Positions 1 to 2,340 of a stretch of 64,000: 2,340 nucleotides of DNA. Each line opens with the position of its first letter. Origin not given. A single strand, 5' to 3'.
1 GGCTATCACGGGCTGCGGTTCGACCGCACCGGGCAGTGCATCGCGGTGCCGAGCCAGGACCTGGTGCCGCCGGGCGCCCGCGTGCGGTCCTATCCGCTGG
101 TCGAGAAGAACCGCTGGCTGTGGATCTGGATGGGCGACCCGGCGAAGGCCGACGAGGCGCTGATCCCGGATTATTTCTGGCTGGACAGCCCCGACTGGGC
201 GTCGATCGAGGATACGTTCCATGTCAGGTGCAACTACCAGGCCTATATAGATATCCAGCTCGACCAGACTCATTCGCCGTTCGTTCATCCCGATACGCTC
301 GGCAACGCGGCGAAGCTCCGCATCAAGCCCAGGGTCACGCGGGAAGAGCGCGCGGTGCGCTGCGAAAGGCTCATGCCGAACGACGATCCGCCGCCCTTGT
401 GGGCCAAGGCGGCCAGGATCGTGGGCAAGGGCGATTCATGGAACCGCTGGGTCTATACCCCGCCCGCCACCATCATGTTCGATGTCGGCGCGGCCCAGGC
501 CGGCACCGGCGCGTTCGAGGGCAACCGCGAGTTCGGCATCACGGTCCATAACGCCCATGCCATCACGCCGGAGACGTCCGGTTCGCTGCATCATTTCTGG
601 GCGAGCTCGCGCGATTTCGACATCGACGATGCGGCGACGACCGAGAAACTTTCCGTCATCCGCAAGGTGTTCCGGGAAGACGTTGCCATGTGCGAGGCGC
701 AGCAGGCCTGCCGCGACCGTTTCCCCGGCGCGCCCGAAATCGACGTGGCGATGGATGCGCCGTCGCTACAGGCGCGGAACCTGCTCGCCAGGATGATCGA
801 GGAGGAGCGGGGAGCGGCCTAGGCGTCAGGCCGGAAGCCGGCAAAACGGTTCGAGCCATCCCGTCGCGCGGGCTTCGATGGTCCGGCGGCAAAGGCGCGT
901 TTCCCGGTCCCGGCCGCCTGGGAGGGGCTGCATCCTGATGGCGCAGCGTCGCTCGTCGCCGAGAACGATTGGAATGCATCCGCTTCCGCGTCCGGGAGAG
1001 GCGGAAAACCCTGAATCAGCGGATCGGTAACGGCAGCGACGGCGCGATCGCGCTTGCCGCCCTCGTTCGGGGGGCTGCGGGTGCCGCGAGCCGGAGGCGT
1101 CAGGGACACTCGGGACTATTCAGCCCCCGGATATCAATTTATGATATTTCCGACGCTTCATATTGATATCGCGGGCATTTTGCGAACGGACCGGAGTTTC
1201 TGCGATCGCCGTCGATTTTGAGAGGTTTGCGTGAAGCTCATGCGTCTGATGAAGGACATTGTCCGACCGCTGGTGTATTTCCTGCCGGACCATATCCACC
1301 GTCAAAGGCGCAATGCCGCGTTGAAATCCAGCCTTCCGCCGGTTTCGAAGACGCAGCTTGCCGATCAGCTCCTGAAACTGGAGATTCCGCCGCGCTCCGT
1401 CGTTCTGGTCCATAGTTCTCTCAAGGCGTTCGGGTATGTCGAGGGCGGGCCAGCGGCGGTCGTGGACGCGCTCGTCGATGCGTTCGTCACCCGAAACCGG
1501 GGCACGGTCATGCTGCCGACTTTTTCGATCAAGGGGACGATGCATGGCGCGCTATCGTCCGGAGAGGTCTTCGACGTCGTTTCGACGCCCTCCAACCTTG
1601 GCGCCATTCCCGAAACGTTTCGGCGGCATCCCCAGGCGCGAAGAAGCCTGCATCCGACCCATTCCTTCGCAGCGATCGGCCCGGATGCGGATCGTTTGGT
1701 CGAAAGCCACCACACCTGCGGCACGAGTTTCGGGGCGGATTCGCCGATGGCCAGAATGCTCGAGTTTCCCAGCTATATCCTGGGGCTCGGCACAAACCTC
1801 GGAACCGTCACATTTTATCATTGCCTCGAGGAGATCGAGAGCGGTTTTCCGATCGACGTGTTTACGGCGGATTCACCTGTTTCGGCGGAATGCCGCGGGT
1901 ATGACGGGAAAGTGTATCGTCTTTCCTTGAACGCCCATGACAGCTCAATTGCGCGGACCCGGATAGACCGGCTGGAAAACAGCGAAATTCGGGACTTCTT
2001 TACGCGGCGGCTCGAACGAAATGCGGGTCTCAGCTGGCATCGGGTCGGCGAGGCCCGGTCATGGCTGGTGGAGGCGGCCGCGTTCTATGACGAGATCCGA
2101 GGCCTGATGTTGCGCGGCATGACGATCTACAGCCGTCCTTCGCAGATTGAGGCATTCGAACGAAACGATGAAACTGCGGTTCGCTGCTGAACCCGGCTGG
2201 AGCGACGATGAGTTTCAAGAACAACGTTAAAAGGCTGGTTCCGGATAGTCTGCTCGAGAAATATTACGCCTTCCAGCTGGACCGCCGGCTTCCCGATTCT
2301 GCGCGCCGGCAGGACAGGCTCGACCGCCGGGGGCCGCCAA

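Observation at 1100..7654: AAC(3)-like acetyltransferase plus terpene-cyclase-like toroid operon beside twin acyl-AMP ligases flanking a DMT exporter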

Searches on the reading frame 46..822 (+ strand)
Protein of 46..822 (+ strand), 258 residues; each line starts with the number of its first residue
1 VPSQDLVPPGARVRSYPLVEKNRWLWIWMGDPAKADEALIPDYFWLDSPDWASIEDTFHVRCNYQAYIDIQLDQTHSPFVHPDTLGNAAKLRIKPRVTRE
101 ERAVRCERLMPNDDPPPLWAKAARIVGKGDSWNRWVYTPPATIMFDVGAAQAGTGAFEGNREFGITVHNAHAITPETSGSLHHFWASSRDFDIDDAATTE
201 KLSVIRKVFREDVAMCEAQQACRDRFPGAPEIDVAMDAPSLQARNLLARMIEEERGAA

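Call 3: search_protein_families(library=pfam, proteins=[window:46-822:+], max_evalue=0.01)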
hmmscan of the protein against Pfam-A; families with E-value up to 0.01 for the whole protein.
window:46-822:+ (258 aa): 1 family
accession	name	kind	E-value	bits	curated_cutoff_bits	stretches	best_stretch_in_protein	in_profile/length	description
PF19112.6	VanA_C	-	4.9e-41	141.4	23.5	1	60-253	1-193/193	Vanillate O-demethylase oxygenase C-terminal domain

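Call 5: search_protein_families(library=ncbifam, proteins=[window:46-822:+], max_evalue=0.001)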
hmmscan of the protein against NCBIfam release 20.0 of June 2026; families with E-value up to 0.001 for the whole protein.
window:46-822:+ (258 aa): 1 family
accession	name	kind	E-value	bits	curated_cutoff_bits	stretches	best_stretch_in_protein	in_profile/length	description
NF052579.1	BetMthstMoxSdmAMthl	equivalog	3.5e-05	22.9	600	1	9-76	106-174/351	4beta-methylsterol monooxygenase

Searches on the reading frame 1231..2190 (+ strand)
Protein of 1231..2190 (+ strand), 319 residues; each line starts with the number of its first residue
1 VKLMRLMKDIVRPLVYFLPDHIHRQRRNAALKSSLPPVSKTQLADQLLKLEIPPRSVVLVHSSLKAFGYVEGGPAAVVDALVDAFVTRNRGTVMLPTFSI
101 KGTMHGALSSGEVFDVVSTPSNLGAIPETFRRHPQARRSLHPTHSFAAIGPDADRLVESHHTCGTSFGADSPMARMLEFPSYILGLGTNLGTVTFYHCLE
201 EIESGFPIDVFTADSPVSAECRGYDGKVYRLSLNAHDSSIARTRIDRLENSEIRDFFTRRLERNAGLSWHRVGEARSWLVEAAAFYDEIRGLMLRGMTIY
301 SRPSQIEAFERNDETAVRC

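Call 3: search_protein_families(library=pfam, proteins=[window:1231-2190:+], max_evalue=0.01)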
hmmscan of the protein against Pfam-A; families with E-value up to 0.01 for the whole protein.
window:1231-2190:+ (319 aa): 1 family
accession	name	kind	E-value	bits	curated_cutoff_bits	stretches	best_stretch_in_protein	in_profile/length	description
PF02522.19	Antibiotic_NAT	-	3.8e-44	151.4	25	1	59-291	1-229/232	Aminoglycoside 3-N-acetyltransferase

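Call 5: search_protein_families(library=ncbifam, proteins=[window:1231-2190:+], max_evalue=0.001)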
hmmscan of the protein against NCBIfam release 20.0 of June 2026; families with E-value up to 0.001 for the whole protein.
window:1231-2190:+ (319 aa): 5 families
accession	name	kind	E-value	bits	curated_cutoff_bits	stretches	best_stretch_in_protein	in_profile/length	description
NF033082.0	AAC_3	equivalog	4.3e-33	114.8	270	1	39-285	2-250/262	aminoglycoside 3-N-acetyltransferase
NF033080.0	AAC_3_II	subfamily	1.5e-22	80.3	480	1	40-204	4-177/268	AAC(3)-II family aminoglycoside N-acetyltransferase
NF033180.1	AAC_3_VIII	exception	4.2e-22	78.7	560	2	121-205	108-191/286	aminoglycoside N-acetyltransferase AAC(3)-VIII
NF033612.0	AAC_3_VIa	exception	1.1e-20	74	675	1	36-202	18-193/298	aminoglycoside N-acetyltransferase AAC(3)-VIa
NF033081.0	AAC_3_IV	equivalog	3.9e-20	72.3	420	1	41-207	2-157/252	AAC(3)-IV family aminoglycoside N-acetyltransferase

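Call 17: search_solved_structures(query=window:1231-2187:+, max_evalue=0.001, show_alignments=2)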
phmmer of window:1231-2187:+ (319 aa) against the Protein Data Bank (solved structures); distinct sequences matched with E-value up to 0.001: 21.
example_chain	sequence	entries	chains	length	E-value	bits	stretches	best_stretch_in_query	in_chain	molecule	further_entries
2nyg_A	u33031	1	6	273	2.7e-19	72.9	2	118-200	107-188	YokD protein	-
6nti_A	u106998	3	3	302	3.7e-19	72.4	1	34-202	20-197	Aminoglycoside N(3)-acetyltransferase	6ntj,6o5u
6bbr_A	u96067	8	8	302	9.8e-19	71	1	34-202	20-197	AAC 3-VI protein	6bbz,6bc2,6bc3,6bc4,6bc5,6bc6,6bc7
6np1_A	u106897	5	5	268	1.1e-18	70.8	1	37-202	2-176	Aminoglycoside N(3)-acetyltransferase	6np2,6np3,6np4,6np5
3sma_A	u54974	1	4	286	2.2e-18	69.9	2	114-204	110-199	FrbF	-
3ijw_A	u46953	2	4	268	3.6e-18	69.1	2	117-206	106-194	Aminoglycoside N3-acetyltransferase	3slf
3e4f_A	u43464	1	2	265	4.2e-18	68.9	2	117-206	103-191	Aminoglycoside N3-acetyltransferase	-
7lap_A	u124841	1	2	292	5.5e-18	68.5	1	29-206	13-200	Aminoglycoside N(3)-acetyltransferase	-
3n0s_A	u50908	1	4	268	1.9e-17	66.8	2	117-206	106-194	Aminoglycoside N3-acetyltransferase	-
3kzl_A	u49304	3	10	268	3.3e-17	66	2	117-205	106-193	Aminoglycoside N3-acetyltransferase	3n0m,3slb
7lao_A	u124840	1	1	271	1.6e-15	60.4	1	47-203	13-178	Aminoglycoside N(3)-acetyltransferase III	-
6mn3_A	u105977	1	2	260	3.3e-15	59.4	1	40-200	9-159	Aminoglycoside N(3)-acetyltransferase, AAC(3)-IVa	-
6mn4_A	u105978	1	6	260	1e-14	57.8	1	40-193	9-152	Aminoglycoside N(3)-acetyltransferase, AAC(3)-IVa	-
6mn5_A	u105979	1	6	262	1e-14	57.8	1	40-193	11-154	Aminoglycoside N(3)-acetyltransferase, AAC(3)-IVa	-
7q1d_A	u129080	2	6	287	1.6e-13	53.9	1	38-202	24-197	Aminoglycoside N(3)-acetyltransferase III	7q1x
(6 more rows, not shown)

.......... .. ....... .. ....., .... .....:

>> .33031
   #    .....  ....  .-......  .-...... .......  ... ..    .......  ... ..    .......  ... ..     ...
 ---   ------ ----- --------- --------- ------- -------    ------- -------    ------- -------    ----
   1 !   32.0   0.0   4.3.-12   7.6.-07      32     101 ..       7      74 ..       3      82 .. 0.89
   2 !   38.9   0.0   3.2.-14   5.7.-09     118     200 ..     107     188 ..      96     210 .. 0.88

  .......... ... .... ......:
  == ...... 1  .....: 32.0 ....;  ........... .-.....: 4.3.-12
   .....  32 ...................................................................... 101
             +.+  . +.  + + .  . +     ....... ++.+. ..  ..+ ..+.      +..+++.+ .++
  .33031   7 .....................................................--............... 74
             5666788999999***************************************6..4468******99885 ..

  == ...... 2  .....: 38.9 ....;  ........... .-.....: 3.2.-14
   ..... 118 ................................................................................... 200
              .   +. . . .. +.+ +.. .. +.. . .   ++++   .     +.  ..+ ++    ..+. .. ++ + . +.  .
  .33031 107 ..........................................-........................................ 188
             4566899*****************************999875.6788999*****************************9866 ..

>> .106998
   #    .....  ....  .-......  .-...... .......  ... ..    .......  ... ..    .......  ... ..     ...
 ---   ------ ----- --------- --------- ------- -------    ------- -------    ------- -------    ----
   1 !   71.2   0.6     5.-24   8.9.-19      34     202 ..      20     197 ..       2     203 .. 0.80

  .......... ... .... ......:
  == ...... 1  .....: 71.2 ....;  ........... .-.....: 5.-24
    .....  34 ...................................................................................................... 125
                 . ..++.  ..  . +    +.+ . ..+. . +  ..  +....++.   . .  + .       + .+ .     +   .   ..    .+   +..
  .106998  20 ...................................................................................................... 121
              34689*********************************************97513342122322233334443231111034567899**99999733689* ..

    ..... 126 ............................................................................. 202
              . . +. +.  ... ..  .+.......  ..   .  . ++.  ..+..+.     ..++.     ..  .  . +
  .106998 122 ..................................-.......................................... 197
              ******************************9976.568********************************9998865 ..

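Call 66: find_homologous_proteins(query=window:1231-2187:+, max_evalue=1e-20)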
Query window:1231-2187:+ (319 aa): 455 proteins with E <= 1e-20 among 3772 candidates; the best 120 are listed.
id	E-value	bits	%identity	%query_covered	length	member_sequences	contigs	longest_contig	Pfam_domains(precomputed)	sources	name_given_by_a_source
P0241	8.3e-210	713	100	99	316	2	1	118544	PF02522.20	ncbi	-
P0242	5.2e-127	441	63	97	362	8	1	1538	PF02522.20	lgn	-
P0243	2.7e-122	426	60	98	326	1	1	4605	PF02522.20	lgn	-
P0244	3.2e-121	422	61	98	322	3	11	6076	PF02522.20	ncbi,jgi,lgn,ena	-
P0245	7.0e-121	421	63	94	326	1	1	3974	PF02522.20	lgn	-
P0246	7.7e-119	415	62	96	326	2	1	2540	PF02522.20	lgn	-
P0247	1.0e-116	408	63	91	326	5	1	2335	PF02522.20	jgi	jgi:aminoglycoside N3'-acetyltransferase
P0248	1.3e-116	407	61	95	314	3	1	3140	PF02522.20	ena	-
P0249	2.5e-114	400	59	98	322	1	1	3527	PF02522.20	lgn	-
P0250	1.2e-112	394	58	97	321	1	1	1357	PF02522.20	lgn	-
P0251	3.2e-112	393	57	100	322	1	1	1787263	PF02522.20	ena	-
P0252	7.0e-112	392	59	97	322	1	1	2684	PF02522.20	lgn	-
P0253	1.2e-111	391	59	97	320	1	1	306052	PF02522.20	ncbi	ncbi:MAG: AAC(3) family N-acetyltransferase [Alphaproteobacteria bacterium]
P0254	4.6e-111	389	57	99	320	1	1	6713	PF02522.20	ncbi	ncbi:MAG: AAC(3) family N-acetyltransferase [Geminicoccaceae bacterium]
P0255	4.9e-111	389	58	97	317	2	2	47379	PF02522.20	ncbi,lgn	ncbi:MAG: AAC(3) family N-acetyltransferase [Pseudomonadota bacterium]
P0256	5.2e-110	386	59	97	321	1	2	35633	PF02522.20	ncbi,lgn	-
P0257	3.6e-109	383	58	97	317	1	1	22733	PF02522.20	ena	-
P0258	3.7e-109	383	56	98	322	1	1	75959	PF02522.20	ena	-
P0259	4.7e-109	382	66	80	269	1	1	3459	PF02522.20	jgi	jgi:aminoglycoside N3'-acetyltransferase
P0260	1.4e-108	381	64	82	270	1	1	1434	PF02522.20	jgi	jgi:aminoglycoside 3-N-acetyltransferase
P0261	2.2e-108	380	55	99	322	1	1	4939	PF02522.20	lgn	-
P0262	3.4e-108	380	56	94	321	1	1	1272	PF02522.20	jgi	jgi:aminoglycoside 3-N-acetyltransferase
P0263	8.0e-108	378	57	98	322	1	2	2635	PF02522.20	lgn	-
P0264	9.3e-107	375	55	98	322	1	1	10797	PF02522.20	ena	-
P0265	2.5e-106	374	61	81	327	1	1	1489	PF02522.20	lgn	-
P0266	2.5e-106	374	56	95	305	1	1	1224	PF02522.20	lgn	-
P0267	5.0e-105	369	54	97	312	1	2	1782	PF02522.20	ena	-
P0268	5.1e-104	366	54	95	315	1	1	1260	PF02522.20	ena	-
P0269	7.3e-104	365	54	97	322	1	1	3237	PF02522.20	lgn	-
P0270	1.9e-102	361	53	96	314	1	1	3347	PF02522.20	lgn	-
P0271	1.5e-101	358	52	98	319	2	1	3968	PF02522.20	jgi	-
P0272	2.1e-101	357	53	94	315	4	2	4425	PF02522.20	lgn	-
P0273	4.4e-101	356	52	95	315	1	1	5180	PF02522.20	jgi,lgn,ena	-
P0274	1.4e-100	355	60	84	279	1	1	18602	PF02522.20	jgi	-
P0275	2.7e-100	354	55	94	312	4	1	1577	PF02522.20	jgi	jgi:aminoglycoside 3-N-acetyltransferase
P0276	1.4e-99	351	54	94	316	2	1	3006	PF02522.20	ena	-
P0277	1.7e-99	351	53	94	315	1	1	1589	PF02522.20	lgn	-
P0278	3.3e-99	350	51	97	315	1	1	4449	PF02522.20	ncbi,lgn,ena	-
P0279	1.1e-98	348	53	97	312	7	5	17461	PF02522.20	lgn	-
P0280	1.3e-97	345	53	93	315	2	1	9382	PF02522.20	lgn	-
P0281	2.5e-97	344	55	95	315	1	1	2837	PF02522.20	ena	-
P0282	1.3e-95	338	61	77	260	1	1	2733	PF02522.20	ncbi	ncbi:MAG: AAC(3) family N-acetyltransferase [Geminicoccaceae bacterium]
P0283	1.7e-95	338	52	96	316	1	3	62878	PF02522.20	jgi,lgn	jgi:aminoglycoside N3'-acetyltransferase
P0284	2.9e-95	337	53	92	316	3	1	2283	PF02522.20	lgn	-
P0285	7.6e-95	336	51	93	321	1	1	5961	PF02522.20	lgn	-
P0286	7.7e-95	336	51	95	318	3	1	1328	PF02522.20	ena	-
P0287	8.2e-95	336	51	95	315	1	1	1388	PF02522.20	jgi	jgi:aminoglycoside 3-N-acetyltransferase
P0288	1.1e-94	335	52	97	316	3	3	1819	PF02522.20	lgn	-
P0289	5.4e-94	333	54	95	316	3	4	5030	PF02522.20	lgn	-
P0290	1.7e-93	331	53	90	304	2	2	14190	PF02522.20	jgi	jgi:aminoglycoside N3'-acetyltransferase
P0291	7.7e-93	329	54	96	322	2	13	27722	PF02522.20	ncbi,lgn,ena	ncbi:AAC(3) family N-acetyltransferase [Parapedomonas caeni]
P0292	1.1e-92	329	52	93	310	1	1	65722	PF02522.20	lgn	-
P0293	1.8e-92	328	55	88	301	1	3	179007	PF02522.20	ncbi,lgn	-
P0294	2.2e-92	328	53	92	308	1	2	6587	PF02522.20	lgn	-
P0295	5.5e-92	326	53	87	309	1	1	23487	PF02522.20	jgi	jgi:aminoglycoside 3-N-acetyltransferase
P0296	6.9e-92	326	50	93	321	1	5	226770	PF02522.20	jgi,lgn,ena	-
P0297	8.3e-92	326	49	96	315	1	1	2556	PF02522.20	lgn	-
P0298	1.7e-91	325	51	95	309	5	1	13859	PF02522.20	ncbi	-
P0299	2.9e-91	324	53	88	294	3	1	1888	PF02522.20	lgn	-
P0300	5.2e-91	323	48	97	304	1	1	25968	PF02522.20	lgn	-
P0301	7.2e-91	323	53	85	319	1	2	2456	PF02522.20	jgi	jgi:aminoglycoside 3-N-acetyltransferase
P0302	2.6e-90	321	53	90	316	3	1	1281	PF02522.20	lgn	-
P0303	4.1e-90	320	52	94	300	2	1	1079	PF02522.20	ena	-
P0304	2.2e-89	318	49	95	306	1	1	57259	PF02522.20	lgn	-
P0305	2.4e-89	318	50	94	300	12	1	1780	PF02522.20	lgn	-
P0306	3.1e-89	317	50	95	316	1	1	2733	PF02522.20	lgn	-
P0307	3.7e-89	317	50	95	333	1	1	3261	PF02522.20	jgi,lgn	jgi:aminoglycoside N3'-acetyltransferase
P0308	1.3e-88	315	50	98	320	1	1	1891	PF02522.20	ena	-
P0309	1.7e-88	315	49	91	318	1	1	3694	PF02522.20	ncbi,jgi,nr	ncbi:MAG: aminoglycoside N(3)-acetyltransferase [Alphaproteobacteria bacterium]|nr:MAG: aminoglycosi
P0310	1.8e-88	315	53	86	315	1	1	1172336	PF02522.20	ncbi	-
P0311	2.1e-88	315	52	93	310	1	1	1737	PF02522.20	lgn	-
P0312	5.3e-88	313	50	87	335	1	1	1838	PF02522.20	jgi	jgi:aminoglycoside 3-N-acetyltransferase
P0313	7.4e-88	313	49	98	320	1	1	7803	PF02522.20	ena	-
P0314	7.5e-88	313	50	95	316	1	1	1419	PF02522.20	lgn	-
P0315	1.3e-87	312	46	99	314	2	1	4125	PF02522.20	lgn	-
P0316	2.4e-87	311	49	94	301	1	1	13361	PF02522.20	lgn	-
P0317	3.1e-87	311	67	67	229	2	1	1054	PF02522.20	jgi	jgi:aminoglycoside 3-N-acetyltransferase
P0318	3.8e-87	311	52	86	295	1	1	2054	PF02522.20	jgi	jgi:aminoglycoside N3'-acetyltransferase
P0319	1.0e-86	309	52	91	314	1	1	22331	PF02522.20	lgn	-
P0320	2.2e-86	308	48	92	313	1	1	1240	PF02522.20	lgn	-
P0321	4.4e-86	307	54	82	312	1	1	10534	PF02522.20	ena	-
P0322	4.6e-86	307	47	97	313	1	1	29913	PF02522.20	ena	-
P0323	7.8e-86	306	50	98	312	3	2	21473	PF02522.20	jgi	-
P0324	5.1e-85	304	46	97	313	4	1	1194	PF02522.20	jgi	jgi:aminoglycoside 3-N-acetyltransferase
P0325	7.2e-85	303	48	94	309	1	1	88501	PF02522.20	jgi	jgi:aminoglycoside 3-N-acetyltransferase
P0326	8.1e-85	303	52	87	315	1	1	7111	PF02522.20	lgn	-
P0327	8.7e-85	303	48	94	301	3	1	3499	PF02522.20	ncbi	-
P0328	1.0e-84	303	51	85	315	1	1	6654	PF02522.20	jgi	-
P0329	1.2e-84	302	48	94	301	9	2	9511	PF02522.20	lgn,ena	-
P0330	1.3e-84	302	47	94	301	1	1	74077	PF02522.20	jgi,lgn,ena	-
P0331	3.6e-84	301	51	86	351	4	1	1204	PF02522.20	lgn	-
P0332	4.9e-84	300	49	97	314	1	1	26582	PF02522.20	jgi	-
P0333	1.4e-83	299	51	86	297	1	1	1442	PF02522.20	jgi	jgi:aminoglycoside N3'-acetyltransferase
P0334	1.9e-83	298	49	95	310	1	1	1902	PF02522.20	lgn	-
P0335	8.3e-83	296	50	95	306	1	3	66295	PF02522.20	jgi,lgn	jgi:aminoglycoside N3'-acetyltransferase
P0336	1.0e-82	296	50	93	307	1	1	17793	PF02522.20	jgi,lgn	jgi:aminoglycoside 3-N-acetyltransferase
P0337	3.2e-82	294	50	90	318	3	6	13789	PF02522.20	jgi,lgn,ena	-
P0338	2.2e-81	292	51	85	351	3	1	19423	PF02522.20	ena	-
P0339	4.7e-81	291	48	98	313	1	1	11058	PF02522.20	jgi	-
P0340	3.2e-79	284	53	78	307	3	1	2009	PF02522.20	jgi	-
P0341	2.7e-76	275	51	86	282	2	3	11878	PF02522.20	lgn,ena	-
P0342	2.2e-75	272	41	95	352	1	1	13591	PF02522.20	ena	-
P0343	3.9e-74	268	47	84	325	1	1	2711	PF02522.20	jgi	jgi:aminoglycoside 3-N-acetyltransferase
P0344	5.8e-74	267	50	82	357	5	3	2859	PF02522.20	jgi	jgi:aminoglycoside N3'-acetyltransferase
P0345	1.3e-73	266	60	65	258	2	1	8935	PF02522.20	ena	-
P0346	1.7e-72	262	41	95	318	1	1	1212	PF02522.20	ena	-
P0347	6.8e-72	260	47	85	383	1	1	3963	PF02522.20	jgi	jgi:aminoglycoside 3-N-acetyltransferase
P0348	1.3e-71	260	41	95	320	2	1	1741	PF02522.20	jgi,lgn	-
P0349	1.6e-71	259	51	77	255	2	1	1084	PF02522.20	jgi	-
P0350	1.7e-71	259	43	85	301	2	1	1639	PF02522.20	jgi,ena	-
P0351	3.6e-71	258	51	72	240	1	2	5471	PF02522.20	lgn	-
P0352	6.1e-70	254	48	82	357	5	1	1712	PF02522.20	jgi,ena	-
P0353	2.1e-69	252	41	88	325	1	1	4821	PF02522.20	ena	-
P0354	4.5e-69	251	39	97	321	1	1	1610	PF02522.20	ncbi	-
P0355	6.9e-69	251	48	83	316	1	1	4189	PF02522.20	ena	-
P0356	1.3e-67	246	46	85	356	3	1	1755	PF02522.20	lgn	-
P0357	3.5e-67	245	44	95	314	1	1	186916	PF02522.20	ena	-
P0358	9.8e-66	240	51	67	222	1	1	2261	PF02522.20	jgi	jgi:aminoglycoside 3-N-acetyltransferase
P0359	1.5e-61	226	50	71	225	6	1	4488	PF02522.20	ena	-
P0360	1.4e-57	213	39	91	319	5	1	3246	PF02522.20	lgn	-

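Call 83: search_protein_families(library=padloc, proteins=[window:1231-2190:+], max_evalue=0.01)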
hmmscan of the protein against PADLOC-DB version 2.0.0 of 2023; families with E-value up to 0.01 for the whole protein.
window:1231-2190:+ (319 aa): 0 families
